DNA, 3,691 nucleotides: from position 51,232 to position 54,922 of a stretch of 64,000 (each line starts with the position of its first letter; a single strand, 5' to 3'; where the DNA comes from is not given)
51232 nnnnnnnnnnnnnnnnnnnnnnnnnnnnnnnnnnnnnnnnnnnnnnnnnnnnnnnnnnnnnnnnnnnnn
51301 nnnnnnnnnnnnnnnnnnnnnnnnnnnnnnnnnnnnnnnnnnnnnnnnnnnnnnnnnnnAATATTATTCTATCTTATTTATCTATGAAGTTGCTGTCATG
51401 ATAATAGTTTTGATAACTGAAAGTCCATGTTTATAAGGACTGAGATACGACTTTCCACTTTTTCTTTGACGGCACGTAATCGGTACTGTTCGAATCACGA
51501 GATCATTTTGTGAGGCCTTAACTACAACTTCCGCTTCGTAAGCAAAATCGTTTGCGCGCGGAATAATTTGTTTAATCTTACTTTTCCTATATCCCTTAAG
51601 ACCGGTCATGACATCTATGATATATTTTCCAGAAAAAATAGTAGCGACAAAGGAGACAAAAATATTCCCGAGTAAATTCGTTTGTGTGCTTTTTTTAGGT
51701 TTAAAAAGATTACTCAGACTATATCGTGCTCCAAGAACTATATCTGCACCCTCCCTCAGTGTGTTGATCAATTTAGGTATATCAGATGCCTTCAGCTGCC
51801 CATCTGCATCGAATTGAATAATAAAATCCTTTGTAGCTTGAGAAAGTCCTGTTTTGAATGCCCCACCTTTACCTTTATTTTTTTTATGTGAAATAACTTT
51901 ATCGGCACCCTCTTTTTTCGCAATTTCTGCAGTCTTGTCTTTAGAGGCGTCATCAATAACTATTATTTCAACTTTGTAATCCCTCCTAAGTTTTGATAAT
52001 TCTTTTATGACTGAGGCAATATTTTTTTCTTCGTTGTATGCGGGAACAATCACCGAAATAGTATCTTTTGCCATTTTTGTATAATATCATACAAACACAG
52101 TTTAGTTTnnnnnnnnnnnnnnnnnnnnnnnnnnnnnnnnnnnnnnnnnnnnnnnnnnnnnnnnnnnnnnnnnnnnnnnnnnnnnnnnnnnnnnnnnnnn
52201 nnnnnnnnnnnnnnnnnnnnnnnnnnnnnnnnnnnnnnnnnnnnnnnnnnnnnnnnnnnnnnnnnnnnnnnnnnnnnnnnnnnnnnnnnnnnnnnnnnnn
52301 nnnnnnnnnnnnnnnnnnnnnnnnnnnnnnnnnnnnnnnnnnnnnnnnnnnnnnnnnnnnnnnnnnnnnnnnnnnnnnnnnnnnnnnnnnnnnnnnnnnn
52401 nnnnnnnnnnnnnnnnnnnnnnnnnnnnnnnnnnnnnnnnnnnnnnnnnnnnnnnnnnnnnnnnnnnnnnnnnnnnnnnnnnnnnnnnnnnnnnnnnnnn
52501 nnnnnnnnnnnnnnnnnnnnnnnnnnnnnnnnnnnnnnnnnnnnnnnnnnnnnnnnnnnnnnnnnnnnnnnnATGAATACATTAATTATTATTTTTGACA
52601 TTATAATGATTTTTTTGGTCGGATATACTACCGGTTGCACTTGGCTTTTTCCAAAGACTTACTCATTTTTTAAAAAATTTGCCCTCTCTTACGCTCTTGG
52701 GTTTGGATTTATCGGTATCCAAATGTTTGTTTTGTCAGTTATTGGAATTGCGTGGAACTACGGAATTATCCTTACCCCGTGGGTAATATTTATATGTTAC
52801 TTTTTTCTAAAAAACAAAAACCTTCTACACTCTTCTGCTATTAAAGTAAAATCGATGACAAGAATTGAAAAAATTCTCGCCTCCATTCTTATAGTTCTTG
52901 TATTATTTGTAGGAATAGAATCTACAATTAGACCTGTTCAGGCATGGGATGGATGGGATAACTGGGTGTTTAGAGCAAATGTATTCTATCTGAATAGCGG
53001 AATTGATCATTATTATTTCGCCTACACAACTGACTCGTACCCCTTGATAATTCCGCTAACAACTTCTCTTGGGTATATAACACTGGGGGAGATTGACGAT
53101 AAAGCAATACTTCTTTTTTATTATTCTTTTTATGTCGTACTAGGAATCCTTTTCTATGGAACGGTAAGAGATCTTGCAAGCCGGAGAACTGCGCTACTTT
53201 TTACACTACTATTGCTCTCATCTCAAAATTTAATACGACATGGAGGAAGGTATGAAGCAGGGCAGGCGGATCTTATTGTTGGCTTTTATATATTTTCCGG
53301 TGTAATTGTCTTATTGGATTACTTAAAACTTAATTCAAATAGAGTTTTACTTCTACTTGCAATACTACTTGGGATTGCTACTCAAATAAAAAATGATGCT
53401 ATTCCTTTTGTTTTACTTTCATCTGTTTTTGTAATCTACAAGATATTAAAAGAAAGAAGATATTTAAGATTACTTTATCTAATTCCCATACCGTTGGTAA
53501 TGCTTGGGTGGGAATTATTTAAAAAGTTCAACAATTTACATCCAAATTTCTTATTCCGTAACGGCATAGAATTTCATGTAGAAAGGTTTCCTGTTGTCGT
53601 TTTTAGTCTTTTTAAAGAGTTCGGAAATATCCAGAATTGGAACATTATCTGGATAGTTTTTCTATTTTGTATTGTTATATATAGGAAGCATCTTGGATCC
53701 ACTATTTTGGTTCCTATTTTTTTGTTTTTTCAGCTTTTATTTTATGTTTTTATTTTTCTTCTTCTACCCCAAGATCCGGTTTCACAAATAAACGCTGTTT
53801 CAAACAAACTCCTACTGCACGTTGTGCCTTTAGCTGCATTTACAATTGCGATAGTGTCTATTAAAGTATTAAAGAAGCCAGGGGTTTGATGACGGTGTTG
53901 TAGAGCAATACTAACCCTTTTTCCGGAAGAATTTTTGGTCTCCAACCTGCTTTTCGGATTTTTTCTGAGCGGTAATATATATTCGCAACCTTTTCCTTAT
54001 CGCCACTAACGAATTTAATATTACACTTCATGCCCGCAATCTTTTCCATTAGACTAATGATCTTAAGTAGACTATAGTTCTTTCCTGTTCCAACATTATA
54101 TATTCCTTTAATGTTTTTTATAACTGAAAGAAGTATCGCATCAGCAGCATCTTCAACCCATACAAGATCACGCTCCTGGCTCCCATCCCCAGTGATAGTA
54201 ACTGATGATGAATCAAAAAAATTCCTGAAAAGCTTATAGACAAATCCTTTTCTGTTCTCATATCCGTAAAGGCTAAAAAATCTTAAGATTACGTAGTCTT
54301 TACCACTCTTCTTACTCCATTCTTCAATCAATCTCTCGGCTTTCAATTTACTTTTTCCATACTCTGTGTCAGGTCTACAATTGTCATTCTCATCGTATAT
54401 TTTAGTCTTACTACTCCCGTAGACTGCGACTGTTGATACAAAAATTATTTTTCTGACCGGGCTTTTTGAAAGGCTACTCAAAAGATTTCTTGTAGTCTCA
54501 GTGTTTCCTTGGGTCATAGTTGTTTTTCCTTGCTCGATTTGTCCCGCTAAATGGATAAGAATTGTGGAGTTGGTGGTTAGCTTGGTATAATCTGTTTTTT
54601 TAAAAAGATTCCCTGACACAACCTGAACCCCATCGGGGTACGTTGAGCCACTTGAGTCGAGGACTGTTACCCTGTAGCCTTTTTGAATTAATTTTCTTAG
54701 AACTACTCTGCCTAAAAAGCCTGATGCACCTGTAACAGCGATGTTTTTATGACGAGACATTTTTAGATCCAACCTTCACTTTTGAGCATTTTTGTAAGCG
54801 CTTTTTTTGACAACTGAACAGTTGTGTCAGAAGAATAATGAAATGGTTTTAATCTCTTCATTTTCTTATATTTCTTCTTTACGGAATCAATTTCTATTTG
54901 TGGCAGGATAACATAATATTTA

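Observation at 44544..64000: A ~20-kb glycosylation island with ~5 GT-C polytopic transferases and five Dpm1-like polyprenyl-phosphate sugar synthases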

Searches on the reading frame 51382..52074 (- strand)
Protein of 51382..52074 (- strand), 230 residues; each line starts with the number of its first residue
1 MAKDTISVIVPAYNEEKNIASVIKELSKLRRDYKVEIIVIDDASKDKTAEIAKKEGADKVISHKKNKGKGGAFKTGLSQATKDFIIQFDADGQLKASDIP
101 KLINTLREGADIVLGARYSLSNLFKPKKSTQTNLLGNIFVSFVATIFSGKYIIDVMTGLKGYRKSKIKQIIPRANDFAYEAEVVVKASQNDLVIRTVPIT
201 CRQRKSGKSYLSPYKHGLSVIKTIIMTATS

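Call 3: search_protein_families(library=pfam, proteins=[window:51382-52074:-], max_evalue=0.01)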
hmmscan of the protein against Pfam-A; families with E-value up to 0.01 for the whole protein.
window:51382-52074:- (230 aa): 5 families
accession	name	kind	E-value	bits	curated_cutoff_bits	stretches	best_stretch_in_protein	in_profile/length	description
PF00535.33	Glycos_transf_2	-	2.2e-32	112.8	23.3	1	7-169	1-166/168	Glycosyl transferase family 2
PF13641.12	Glyco_tranf_2_3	-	7.7e-08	33.1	27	1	6-117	3-123/230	Glycosyltransferase like family 2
PF10111.15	Glyco_tranf_2_2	-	7e-06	26.2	27.3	1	7-95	1-95/276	Glycosyltransferase like family 2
PF13704.12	Glyco_tranf_2_4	-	0.003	18.4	27.5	1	20-91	8-81/98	Glycosyl transferase family 2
PF20400.3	BAR_4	-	0.0032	17.7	27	0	12-61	22-73/192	BAR-like domain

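Call 9: search_protein_families(library=ncbifam, proteins=[window:51382-52074:-], max_evalue=0.01)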
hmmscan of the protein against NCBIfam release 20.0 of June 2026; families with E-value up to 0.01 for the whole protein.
window:51382-52074:- (230 aa): 31 families (the best 25 are shown)
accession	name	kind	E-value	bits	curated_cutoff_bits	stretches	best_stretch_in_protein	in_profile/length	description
TIGR04182.1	glyco_TIGR04182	equivalog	4.2e-38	131.4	325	1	6-228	2-218/293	S-layer glycoprotein N-glycosyltransferase AglJ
NF041391.1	DPhHxTase_Halo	equivalog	1.4e-31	109.2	375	1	12-227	3-208/213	dolichyl-phosphate hexose transferase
NF058614.1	PPMAGASynPpgS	equivalog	4.9e-22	78.5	370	1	7-201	3-196/226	polyprenyl-phospho-N-acetylgalactosaminyl synthase PpgS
TIGR03937.1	PgaC_IcaA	equivalog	3.6e-19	69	422.3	1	4-140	45-177/407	poly-beta-1,6-N-acetyl-D-glucosamine synthase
TIGR04283.1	glyco_like_mftF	equivalog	2.5e-18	66.5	182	1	6-112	1-103/221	TIGR04283 family arsenosugar biosynthesis glycosyltransferase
NF010496.0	PRK13915.1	equivalog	4.6e-17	62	262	1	3-107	30-143/307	glucosyl-3-phosphoglycerate synthase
NF007986.1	PRK10714.1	equivalog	1.6e-16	60.2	529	1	4-170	6-172/316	undecaprenyl-phosphate 4-deoxy-4-formamido-L-arabinose transferase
NF047588.1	GlcsyltransPgfSStrep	equivalog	2.6e-16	59.7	500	1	6-119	3-123/308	glycosyltransferase PgfS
NF041865.1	EpsU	equivalog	4.4e-13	49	700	1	3-173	38-210/394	exopolysaccharide biosynthesis GT2 family glycosyltransferase EpsU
NF007482.0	PRK10073.1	equivalog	5.9e-12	45.2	423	1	3-105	5-109/334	glycosyltransferase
TIGR03965.1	mycofact_glyco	equivalog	7.6e-12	44.8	280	1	4-106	74-179/467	mycofactocin biosynthesis glycosyltransferase MftF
NF047683.1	TeichurnBiosyTuaG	equivalog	8.2e-12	45.3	400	1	3-108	5-113/252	teichuronic acid biosynthesis protein TuaG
NF050050.1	ProtGlycPglI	equivalog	7.8e-11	41.9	500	1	5-115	3-117/306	GalNAc(5)-diNAcBac-PP-undecaprenol beta-1,3-glucosyltransferase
NF041875.1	EPS_EpsD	equivalog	4.6e-10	39.4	370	1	6-115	1-114/325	exopolysaccharide biosynthesis glycosyltransferase EpsD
TIGR03111.1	glyc2_xrt_Gpos1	hypoth_equivalog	2.1e-09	36.7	363.95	1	5-135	50-187/439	TIGR03111 family XrtG-associated glycosyltransferase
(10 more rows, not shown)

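Call 43: search_solved_structures(query=window:51382-52074:-, max_evalue=0.001)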
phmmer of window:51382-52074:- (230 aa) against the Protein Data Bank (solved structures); distinct sequences matched with E-value up to 0.001: 28.
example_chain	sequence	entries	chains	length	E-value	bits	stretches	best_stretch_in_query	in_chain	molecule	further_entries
5mlz_A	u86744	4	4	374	7.6e-18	68.5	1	6-211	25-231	Dolichol monophosphate mannose synthase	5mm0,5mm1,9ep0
9bhc_C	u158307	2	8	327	3.8e-13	53.1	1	6-135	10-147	Undecaprenyl-phosphate 4-deoxy-4-formamido-L-arabinose transferase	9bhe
8vxh_A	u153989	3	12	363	5e-13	52.7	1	6-135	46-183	Undecaprenyl-phosphate 4-deoxy-4-formamido-L-arabinose transferase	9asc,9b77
9hwj_A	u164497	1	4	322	6.5e-12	49.1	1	5-125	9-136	Undecaprenyl-phosphate 4-deoxy-4-formamido-L-arabinose transferase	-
5ekp_C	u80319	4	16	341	2.2e-10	44.1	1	5-120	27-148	Uncharacterized glycosyltransferase sll0501 | Glycosyltransferase sll0501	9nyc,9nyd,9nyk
5eke_A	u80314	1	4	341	2.2e-10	44.1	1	5-120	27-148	Uncharacterized glycosyltransferase sll0501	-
9nye_A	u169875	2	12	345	2.2e-10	44.1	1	5-120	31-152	Glycosyltransferase sll0501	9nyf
2z87_A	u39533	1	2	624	2.5e-10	43.9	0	6-112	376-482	Chondroitin synthase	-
2z86_A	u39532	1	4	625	2.5e-10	43.9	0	6-112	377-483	Chondroitin synthase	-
6p61_A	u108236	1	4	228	3.2e-10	43.5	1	4-97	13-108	Glycosyltransferase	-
3bcv_A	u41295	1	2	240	6.1e-08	36.1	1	6-97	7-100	Putative glycosyltransferase protein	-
5tze_C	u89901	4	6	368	6.5e-07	32.8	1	6-97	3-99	Glycosyl transferase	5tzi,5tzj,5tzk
5tz8_A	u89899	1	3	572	1.1e-06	32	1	6-97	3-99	Glycosyl transferase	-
5hea_A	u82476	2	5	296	3.8e-06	30.2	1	4-112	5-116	Putative glycosyltransferase (GalT1)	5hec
7pdo_A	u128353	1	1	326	4.7e-06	29.9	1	4-115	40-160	Glucosyl-3-phosphoglycerate synthase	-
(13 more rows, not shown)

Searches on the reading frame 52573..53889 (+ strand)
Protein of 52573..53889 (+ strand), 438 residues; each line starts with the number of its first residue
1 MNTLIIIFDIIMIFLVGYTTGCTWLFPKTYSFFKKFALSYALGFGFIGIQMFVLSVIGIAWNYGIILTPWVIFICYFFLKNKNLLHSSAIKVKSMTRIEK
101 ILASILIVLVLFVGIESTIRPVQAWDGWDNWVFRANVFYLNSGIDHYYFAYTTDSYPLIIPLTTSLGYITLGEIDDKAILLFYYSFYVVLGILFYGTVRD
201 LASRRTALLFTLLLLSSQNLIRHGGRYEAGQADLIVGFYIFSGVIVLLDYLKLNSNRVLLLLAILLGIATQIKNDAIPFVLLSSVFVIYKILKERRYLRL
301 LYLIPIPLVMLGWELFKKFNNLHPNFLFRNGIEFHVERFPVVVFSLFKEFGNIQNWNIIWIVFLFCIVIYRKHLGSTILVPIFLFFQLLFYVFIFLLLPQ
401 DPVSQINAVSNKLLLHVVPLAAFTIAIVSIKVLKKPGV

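Call 3: search_protein_families(library=pfam, proteins=[window:52573-53889:+], max_evalue=0.01)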
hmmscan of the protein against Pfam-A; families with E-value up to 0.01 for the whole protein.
window:52573-53889:+ (438 aa): 0 families

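Call 9: search_protein_families(library=ncbifam, proteins=[window:52573-53889:+], max_evalue=0.01)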
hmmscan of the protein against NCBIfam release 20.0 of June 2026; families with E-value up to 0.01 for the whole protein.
window:52573-53889:+ (438 aa): 0 families

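Call 24: find_homologous_proteins(query=window:52573-53889:+)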
Query window:52573-53889:+ (438 aa): 24 proteins with E <= 0.001 among 8000 candidates.
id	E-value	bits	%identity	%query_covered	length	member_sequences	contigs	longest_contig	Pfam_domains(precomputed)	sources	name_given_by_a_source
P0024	1.0e-279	946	100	100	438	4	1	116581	-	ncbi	-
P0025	1.1e-223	761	79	100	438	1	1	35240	-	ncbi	-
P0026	2.7e-216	737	77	99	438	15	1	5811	-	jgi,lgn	jgi:hypothetical protein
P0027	1.1e-210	718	73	100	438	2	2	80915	-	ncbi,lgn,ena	-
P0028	9.9e-208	709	72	100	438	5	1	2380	-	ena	-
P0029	5.1e-161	555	57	99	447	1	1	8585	-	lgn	-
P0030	2.8e-153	529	55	96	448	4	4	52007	-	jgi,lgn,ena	-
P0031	3.7e-140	486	53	98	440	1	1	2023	-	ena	-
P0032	5.1e-134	466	51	99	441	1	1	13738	-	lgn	-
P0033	2.4e-107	378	43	100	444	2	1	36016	-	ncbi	-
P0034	3.2e-107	377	47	99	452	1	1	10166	-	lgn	-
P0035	1.3e-98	349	42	99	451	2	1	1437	-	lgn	-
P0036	4.5e-93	331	38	99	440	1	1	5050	-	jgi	jgi:hypothetical protein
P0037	1.8e-92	329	41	91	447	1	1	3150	-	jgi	jgi:hypothetical protein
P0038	2.2e-92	329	39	98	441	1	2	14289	-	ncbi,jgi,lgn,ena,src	-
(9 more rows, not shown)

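Call 28: find_encoding_contigs(protein=P0024, flank=10000, max_places=2)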
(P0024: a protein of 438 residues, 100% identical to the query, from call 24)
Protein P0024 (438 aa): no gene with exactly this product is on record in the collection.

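Call 36: predict_structure(alignment_id=A1)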
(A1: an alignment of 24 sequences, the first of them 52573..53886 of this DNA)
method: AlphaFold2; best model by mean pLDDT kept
length: 438 residues; sequences in the alignment: 24
mean_pLDDT: 85.4   pTM: 0.89
mean pLDDT of the five models: 85.4, 85.1, 84.6, 83.4, 82.9
residues with pLDDT >= 90: 230; 70-90: 147; 50-70: 48; < 50: 13
segments of 3 or more residues with pLDDT < 50: 86-89, 225-227, 436-438
pLDDT, mean of each block of 10 residues (from residue 1): 94 97 93 95 97 93 94 94 60 81 94 80 56 85 80 77 93 89 92 95 92 89 54 87 96 95 97 91 95 95 94 88 67 79 78 64 88 86 90 80 74 83 92 60
secondary structure, 60 per line:
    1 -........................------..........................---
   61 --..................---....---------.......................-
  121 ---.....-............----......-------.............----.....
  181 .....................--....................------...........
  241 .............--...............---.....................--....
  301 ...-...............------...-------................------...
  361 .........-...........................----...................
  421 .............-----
elements in order: H2-25 H32-57 H63-80 H84-87 H97-119 H124-128 H130-141 H146-151 H159-171 H176-201 H204-223 H230-253 H256-270 H274-294 H297-303 H305-319 H336-351 H358-369 H371-397 H402-433

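Call 38: fold_search(model_id=the predicted structure, library=pdb)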
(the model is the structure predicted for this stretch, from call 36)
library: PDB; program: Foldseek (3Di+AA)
matches with E <= 10: 49; with E <= 0.001: 0
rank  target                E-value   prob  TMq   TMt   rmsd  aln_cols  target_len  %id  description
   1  6ezn_F                9.8e-01  0.47  0.32  0.24  15.8       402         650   14  Cryo-EM structure of the yeast oligosaccharyltransferase (OST) complex (released 2018-01-17)
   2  5f15                  1.6e+00  0.63  0.41  0.34   7.2       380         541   13  Crystal Structure of ArnT from Cupriavidus metallidurans bound to Undecaprenyl phosphate (released 2016-02-17)
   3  6p25_B                1.8e+00  0.77  0.36  0.25   5.7       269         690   16  Structure of S. cerevisiae protein O-mannosyltransferase Pmt1-Pmt2 complex bound to the sugar donor and a peptide acce (released 2019-07-10)
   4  8j2m_A                2.3e+00  0.03  0.09  0.09  19.8       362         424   15  The truncated rice Na+/H+ antiporter SOS1 (1-976) in a constitutively active state (released 2023-11-22)
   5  8agb_A                2.7e+00  0.44  0.40  0.29  12.3       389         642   15  Structure of yeast oligosaccharylransferase complex with lipid-linked oligosaccharide bound (released 2022-12-07)
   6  8or3_A                2.7e+00  0.03  0.11  0.08  29.6       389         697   14  CAND1-CUL1-RBX1-SKP1-SKP2-DCNL1 (released 2023-06-28)
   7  8u7r_A                3.0e+00  0.03  0.12  0.07  21.3       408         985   10  WT sea urchin SLC9C1 at pH 6 in presence of K+ (released 2025-03-26)
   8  3aq0_A                3.1e+00  0.04  0.13  0.16  20.1       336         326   12  Ligand-bound form of Arabidopsis medium/long-chain length prenyl pyrophosphate synthase (surface polar residue mutant) (released 2011-01-19)
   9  6qf5_D                3.4e+00  0.08  0.13  0.21  17.4       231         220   14  X-Ray structure of human Aquaporin 2 crystallized on a silicon chip (released 2019-07-10)
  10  3qs5                  3.5e+00  0.03  0.12  0.11  25.0       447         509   13  Crystal structure of LeuT mutant I359Q bound to sodium and L-tryptophan (released 2011-10-12)
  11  7x2u_A                3.9e+00  0.03  0.12  0.10  18.8       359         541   12  Structure of a human NHE3-CHP1 complex in the autoinhibited state (released 2022-04-20)
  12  8u7r_B                3.9e+00  0.03  0.12  0.07  21.2       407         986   10  WT sea urchin SLC9C1 at pH 6 in presence of K+ (released 2025-03-26)
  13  9e61_A                4.2e+00  0.30  0.32  0.21   7.3       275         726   10  Cryo-EM structure of Saccharomyces cerevisiae Pmt4 apo form (released 2025-10-15)
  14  9e6i_B                4.4e+00  0.28  0.32  0.21   7.3       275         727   10  Cryo-EM structure of Saccharomyces cerevisiae Pmt4-Ccw5 complex (released 2025-10-15)
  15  8ghj_B                4.6e+00  0.06  0.14  0.21  13.7       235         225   13  Crystal structure of human AQP2 T125M mutant (released 2023-09-20)
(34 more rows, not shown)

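Call 40: search_solved_structures(query=A1, max_evalue=10)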
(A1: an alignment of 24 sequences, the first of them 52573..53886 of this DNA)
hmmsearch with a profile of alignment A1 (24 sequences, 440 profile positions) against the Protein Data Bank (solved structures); distinct sequences matched with E-value up to 10: 1.
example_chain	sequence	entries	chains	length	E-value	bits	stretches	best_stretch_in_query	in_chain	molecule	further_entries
2vof_A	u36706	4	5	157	1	11.3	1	300-397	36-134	BCL-2-RELATED PROTEIN A1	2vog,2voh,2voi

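Call 58: search_protein_families(library=pfam, proteins=[window:52573-53889:+], max_evalue=10)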
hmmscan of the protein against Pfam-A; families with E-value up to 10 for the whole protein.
window:52573-53889:+ (438 aa): 0 families

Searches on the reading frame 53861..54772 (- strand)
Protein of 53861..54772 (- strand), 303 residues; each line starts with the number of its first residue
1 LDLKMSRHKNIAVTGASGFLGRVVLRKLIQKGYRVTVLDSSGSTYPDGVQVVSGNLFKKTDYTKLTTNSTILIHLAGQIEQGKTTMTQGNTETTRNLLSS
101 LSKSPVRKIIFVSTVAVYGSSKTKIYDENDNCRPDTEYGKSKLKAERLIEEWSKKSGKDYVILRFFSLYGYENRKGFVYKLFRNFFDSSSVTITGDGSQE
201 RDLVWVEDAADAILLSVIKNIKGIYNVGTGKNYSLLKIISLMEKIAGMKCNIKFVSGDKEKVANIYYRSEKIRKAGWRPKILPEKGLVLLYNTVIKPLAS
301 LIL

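Call 3: search_protein_families(library=pfam, proteins=[window:53861-54772:-], max_evalue=0.01)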
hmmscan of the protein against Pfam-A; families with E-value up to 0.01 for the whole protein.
window:53861-54772:- (303 aa): 9 families
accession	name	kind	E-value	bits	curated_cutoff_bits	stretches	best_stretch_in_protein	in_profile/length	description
PF01370.27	Epimerase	-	4.4e-43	147.8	20.9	1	11-228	1-240/240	NAD dependent epimerase/dehydratase family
PF16363.11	GDP_Man_Dehyd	-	5.6e-22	79.1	27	1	13-253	2-273/332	GDP-mannose 4,6 dehydratase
PF04321.23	RmlD_sub_bind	-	2.1e-18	66.9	27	1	10-227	2-212/287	RmlD substrate binding domain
PF01073.25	3Beta_HSD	-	1.2e-17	64.4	22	1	12-217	1-229/280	3-beta hydroxysteroid dehydrogenase/isomerase family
PF13460.12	NAD_binding_10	-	2.7e-13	50.6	27.2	1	15-172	1-150/184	NAD(P)H-binding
PF07993.18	NAD_binding_4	-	4.4e-13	49.4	20.1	1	58-176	78-214/258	Male sterility protein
PF05368.20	NmrA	-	3.2e-09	37.3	27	1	8-258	2-246/298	NmrA-like family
PF02719.21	Polysacc_synt_2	-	0.00013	21.7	20.2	0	80-251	94-252/293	Polysaccharide biosynthesis protein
PF00106.31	adh_short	-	0.0037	17.2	26.6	0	9-47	1-39/195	short chain dehydrogenase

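Call 33: search_protein_families(library=ncbifam, proteins=[window:53861-54772:-], max_evalue=0.00001)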
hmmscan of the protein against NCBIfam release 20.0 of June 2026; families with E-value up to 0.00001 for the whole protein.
window:53861-54772:- (303 aa): 23 families
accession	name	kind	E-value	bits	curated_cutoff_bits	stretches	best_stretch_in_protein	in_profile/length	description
TIGR01179.1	galE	equivalog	1.8e-34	119.1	262.3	2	11-172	2-180/332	UDP-glucose 4-epimerase GalE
TIGR02197.1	heptose_epim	equivalog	1.4e-26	93.5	274.6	1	11-256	1-270/316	ADP-glyceromanno-heptose 6-epimerase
TIGR01181.1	dTDP_gluc_dehyt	equivalog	2.2e-22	79.6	365.1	1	11-287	2-304/321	dTDP-glucose 4,6-dehydratase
TIGR03466.1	HpnA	hypoth_equivalog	5.2e-22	78.2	367.65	1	12-163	4-165/327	hopanoid-associated sugar epimerase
TIGR04180.1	EDH_00030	hypoth_equivalog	4.8e-19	68.5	475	1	12-254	2-264/297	NAD-dependent 4,6-dehydratase LegB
NF007956.0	PRK10675.1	subfamily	8.2e-17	61.3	394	1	11-170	3-182/338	UDP-glucose 4-epimerase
TIGR01777.1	yfcH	hypoth_equivalog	3.9e-16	59.5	207.35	1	11-239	1-234/292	TIGR01777 family oxidoreductase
NF047922.1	GDPFucSynFcl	equivalog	2.3e-15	56.9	500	1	8-295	2-302/308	GDP-L-fucose synthase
NF043036.1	ErythonDh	equivalog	9.8e-14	51.3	325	1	10-165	2-176/321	D-erythronate dehydrogenase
TIGR01214.1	rmlD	equivalog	1.2e-13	50.9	224.05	1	11-248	2-228/285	dTDP-4-dehydrorhamnose reductase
NF042423.1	oxyalk_red_Shew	equivalog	2e-13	50.2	580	1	7-233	7-236/331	2-alkyl-3-oxoalkanoate reductase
NF008360.0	PRK11150.1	equivalog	5.1e-13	48.9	452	1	12-239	3-247/310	ADP-glyceromanno-heptose 6-epimerase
TIGR01746.1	Thioester-redct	subfamily_domain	1.7e-12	47.3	213.35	1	57-167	77-194/371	thioester reductase domain-containing protein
NF042422.1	oxyalk_red_OleD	equivalog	3.5e-11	43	580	1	10-217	2-215/329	2-alkyl-3-oxoalkanoate reductase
NF050030.1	thlkprotThyD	equivalog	3.8e-11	42.7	400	1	10-236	2-240/305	thylakoid membrane protein ThyD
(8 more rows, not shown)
